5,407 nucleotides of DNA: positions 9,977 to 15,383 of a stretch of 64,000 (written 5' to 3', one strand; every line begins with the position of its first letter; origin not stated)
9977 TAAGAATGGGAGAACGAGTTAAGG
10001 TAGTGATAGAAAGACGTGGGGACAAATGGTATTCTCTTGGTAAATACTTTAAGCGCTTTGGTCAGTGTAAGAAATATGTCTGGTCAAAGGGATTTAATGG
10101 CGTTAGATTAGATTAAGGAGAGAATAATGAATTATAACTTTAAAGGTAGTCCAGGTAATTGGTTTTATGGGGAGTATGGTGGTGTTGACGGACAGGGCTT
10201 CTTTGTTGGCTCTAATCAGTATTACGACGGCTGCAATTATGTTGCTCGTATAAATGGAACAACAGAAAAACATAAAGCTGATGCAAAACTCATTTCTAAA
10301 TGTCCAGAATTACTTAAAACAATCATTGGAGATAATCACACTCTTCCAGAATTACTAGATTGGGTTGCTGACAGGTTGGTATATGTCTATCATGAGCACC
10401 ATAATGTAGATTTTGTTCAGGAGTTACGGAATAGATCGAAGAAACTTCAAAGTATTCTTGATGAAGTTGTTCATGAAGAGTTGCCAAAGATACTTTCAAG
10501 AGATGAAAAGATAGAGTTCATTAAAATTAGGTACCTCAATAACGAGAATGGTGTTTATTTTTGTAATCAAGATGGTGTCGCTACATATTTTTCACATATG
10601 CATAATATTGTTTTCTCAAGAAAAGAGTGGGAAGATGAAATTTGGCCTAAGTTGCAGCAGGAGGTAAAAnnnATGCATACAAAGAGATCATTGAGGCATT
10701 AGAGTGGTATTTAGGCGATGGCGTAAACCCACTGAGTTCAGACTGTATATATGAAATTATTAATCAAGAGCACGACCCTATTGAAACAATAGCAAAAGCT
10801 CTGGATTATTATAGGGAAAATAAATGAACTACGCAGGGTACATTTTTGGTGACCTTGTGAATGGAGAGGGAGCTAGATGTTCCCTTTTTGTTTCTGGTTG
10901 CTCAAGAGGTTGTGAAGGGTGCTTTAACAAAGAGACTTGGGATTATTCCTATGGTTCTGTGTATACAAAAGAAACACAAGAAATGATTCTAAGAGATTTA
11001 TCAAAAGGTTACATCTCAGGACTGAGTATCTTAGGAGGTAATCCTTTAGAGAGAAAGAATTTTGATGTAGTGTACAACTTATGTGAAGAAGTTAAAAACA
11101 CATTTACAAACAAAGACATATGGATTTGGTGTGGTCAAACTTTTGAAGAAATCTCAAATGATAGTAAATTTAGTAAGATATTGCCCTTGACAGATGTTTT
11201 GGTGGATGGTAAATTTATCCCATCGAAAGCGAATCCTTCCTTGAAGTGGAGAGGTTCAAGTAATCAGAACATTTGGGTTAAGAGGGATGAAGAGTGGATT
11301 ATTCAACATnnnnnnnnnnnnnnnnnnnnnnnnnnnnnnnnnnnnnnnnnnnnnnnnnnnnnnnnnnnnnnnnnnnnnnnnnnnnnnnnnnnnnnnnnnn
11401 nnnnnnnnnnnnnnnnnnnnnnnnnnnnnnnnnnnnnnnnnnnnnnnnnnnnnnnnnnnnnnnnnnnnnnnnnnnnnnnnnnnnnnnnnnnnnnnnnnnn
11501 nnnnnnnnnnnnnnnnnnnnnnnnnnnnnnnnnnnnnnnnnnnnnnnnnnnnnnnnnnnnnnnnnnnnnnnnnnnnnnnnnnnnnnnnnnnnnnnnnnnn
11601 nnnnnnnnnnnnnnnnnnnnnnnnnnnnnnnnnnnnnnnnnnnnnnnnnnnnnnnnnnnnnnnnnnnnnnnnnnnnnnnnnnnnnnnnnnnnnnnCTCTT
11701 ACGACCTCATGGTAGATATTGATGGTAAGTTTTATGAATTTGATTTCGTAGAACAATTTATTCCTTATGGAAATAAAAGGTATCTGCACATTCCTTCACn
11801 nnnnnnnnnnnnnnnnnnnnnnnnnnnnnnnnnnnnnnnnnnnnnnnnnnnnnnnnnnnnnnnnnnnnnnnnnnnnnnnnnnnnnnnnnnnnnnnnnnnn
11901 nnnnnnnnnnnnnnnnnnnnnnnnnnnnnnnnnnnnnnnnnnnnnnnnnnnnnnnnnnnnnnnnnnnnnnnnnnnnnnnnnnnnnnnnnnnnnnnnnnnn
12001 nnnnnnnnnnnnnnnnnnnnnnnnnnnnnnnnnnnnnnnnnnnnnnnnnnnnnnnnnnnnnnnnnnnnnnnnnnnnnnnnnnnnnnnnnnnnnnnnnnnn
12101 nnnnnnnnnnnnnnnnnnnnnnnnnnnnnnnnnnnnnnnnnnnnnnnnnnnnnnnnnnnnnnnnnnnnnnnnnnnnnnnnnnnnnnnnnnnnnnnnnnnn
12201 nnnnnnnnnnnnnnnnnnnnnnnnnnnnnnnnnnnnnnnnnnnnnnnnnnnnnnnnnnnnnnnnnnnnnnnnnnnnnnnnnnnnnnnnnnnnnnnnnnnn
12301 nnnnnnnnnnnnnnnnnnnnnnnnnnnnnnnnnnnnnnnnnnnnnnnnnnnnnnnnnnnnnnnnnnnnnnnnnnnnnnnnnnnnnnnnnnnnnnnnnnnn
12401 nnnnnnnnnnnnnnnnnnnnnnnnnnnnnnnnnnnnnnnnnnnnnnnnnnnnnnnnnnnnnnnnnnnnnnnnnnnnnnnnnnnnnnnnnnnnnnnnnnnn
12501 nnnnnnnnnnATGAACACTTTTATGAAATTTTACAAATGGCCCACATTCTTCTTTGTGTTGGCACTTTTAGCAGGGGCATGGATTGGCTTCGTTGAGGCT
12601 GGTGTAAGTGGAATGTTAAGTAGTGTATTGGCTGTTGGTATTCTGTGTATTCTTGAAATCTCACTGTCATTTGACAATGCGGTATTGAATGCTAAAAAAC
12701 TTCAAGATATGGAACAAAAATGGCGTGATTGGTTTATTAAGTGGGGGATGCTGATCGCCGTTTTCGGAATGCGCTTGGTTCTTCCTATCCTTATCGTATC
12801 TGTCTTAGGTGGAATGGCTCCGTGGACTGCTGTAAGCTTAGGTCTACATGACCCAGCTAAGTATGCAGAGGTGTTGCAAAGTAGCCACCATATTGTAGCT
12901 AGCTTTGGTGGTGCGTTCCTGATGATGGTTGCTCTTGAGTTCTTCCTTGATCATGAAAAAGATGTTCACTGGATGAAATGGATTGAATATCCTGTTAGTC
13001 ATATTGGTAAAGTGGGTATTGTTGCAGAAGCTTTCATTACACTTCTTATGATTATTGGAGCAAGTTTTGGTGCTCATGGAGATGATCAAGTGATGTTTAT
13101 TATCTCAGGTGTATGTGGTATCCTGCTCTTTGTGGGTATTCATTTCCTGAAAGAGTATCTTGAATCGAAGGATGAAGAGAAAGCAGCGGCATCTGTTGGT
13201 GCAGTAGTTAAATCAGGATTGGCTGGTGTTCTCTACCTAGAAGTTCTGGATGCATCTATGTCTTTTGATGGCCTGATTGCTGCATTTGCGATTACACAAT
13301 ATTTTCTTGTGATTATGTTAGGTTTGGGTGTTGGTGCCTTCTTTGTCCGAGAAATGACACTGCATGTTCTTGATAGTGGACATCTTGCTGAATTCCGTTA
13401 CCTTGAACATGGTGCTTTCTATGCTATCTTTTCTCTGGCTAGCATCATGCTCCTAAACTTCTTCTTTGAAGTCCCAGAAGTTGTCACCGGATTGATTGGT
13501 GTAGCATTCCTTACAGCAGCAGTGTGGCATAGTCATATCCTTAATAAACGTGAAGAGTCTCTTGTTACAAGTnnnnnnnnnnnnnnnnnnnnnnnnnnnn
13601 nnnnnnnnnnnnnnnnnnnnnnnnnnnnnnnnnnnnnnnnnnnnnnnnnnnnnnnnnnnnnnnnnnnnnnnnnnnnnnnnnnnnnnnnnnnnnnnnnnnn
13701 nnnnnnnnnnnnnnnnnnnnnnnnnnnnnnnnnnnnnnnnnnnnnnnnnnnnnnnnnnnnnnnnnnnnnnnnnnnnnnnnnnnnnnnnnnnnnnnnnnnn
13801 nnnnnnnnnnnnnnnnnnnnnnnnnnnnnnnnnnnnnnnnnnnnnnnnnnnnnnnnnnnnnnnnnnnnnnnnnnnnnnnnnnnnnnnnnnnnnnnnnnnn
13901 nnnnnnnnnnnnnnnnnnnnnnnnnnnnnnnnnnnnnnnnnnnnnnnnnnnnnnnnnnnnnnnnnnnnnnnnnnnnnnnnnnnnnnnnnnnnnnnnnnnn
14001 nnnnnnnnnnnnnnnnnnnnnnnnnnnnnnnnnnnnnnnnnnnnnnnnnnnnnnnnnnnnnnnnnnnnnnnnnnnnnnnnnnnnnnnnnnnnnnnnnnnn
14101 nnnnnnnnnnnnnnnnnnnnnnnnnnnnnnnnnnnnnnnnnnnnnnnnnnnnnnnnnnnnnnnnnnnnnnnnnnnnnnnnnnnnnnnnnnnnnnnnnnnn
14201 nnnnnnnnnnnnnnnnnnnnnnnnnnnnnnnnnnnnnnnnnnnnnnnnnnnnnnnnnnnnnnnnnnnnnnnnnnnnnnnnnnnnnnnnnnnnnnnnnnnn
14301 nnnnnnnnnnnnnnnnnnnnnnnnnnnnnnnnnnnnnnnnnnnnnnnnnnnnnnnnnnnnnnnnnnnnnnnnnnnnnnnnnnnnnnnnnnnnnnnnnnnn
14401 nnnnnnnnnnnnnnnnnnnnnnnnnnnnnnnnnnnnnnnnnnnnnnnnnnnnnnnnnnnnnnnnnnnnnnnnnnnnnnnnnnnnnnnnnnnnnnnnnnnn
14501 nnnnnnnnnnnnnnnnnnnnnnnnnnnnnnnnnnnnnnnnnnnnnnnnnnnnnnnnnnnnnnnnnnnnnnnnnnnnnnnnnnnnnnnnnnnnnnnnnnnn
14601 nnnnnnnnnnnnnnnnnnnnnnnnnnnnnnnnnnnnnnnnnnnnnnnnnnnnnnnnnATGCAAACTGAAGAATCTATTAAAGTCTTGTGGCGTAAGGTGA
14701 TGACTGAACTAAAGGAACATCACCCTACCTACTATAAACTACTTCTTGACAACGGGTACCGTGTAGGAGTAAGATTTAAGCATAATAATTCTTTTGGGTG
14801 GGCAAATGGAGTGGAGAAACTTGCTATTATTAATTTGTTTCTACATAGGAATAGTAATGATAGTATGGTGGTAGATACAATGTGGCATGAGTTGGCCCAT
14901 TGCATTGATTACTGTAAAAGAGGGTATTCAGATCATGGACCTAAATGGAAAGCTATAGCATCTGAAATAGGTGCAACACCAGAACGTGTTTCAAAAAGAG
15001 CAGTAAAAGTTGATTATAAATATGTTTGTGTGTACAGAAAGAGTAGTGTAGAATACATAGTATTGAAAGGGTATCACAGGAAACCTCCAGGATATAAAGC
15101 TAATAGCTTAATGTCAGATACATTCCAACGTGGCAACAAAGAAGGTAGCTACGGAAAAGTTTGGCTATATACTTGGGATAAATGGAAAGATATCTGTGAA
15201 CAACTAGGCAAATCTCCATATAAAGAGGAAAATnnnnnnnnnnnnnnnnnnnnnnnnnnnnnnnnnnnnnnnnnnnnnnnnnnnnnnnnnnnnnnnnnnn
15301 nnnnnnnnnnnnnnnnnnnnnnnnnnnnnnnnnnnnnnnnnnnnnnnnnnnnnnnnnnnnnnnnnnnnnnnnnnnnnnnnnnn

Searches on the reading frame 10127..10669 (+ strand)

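Call 74: search_protein_families(library=pfam, proteins=[window:10127-10669:+], max_evalue=0.01)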
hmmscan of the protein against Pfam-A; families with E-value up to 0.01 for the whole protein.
window:10127-10669:+ (181 aa): 2 families
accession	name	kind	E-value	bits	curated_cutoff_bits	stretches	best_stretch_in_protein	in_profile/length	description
PF15995.10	DUF4771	-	0.0024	18.6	27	1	68-126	34-88/160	Domain of unknown function (DUF4771)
PF10625.14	UspB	-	0.004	17.5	28.6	0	17-65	41-89/107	Universal stress protein B (UspB)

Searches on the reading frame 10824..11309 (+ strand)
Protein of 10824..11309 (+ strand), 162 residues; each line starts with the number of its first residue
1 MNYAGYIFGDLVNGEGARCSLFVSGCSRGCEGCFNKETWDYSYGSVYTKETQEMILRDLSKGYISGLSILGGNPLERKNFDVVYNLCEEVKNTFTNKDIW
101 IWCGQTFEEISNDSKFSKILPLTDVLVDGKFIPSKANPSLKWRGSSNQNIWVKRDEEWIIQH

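Call 74: search_protein_families(library=pfam, proteins=[window:10824-11309:+], max_evalue=0.01)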
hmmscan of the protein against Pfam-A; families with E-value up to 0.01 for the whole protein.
window:10824-11309:+ (162 aa): 2 families
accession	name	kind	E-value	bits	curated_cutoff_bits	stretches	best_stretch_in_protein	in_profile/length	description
PF13353.11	Fer4_12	-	1.2e-49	168.5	22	1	12-150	1-136/137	4Fe-4S single cluster domain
PF04055.27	Radical_SAM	-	6.7e-06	26.8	29.5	1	22-91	3-73/166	Radical SAM superfamily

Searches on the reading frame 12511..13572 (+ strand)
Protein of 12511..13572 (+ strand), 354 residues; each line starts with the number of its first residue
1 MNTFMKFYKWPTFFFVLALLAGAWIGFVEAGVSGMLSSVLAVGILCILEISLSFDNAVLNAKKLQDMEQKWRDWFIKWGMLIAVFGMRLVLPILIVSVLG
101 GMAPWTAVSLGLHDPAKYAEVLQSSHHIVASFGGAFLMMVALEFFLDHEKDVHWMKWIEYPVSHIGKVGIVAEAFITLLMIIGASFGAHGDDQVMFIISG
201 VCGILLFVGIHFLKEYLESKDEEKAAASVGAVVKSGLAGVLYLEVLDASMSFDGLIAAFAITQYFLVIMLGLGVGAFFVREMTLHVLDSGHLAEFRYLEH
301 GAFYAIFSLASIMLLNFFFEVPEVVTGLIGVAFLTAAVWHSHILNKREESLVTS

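Call 7: search_protein_families(library=pfam, proteins=[window:12511-13572:+], max_evalue=0.01)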
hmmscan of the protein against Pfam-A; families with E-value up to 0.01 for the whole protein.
window:12511-13572:+ (354 aa): 2 families
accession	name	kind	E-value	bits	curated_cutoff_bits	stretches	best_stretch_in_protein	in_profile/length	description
PF04332.21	DUF475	-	5e-93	312.6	27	1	54-347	1-292/293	Protein of unknown function (DUF475)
PF03741.22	TerC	-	3.3e-17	63.2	27.8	2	45-153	3-86/178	Integral membrane protein TerC family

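Call 66: search_protein_families(library=padloc, proteins=[window:12511-13572:+], max_evalue=0.001)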
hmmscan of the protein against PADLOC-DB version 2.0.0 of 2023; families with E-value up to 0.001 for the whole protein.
window:12511-13572:+ (354 aa): 0 families

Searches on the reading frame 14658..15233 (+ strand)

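Call 7: search_protein_families(library=pfam, proteins=[window:14658-15233:+], max_evalue=0.01)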
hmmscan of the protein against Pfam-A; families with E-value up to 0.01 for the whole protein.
window:14658-15233:+ (192 aa): 3 families
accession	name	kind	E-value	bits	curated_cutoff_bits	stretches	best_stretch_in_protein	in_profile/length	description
PF10263.15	SprT-like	-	5.4e-07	29.9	25.6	1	61-110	51-101/108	SprT-like family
PF13921.12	Myb_DNA-bind_6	-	0.0011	19.6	22.9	0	89-114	12-38/60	Myb-like DNA-binding domain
PF00249.37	Myb_DNA-binding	-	0.006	17.1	24.4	0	89-109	15-36/46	Myb-like DNA-binding domain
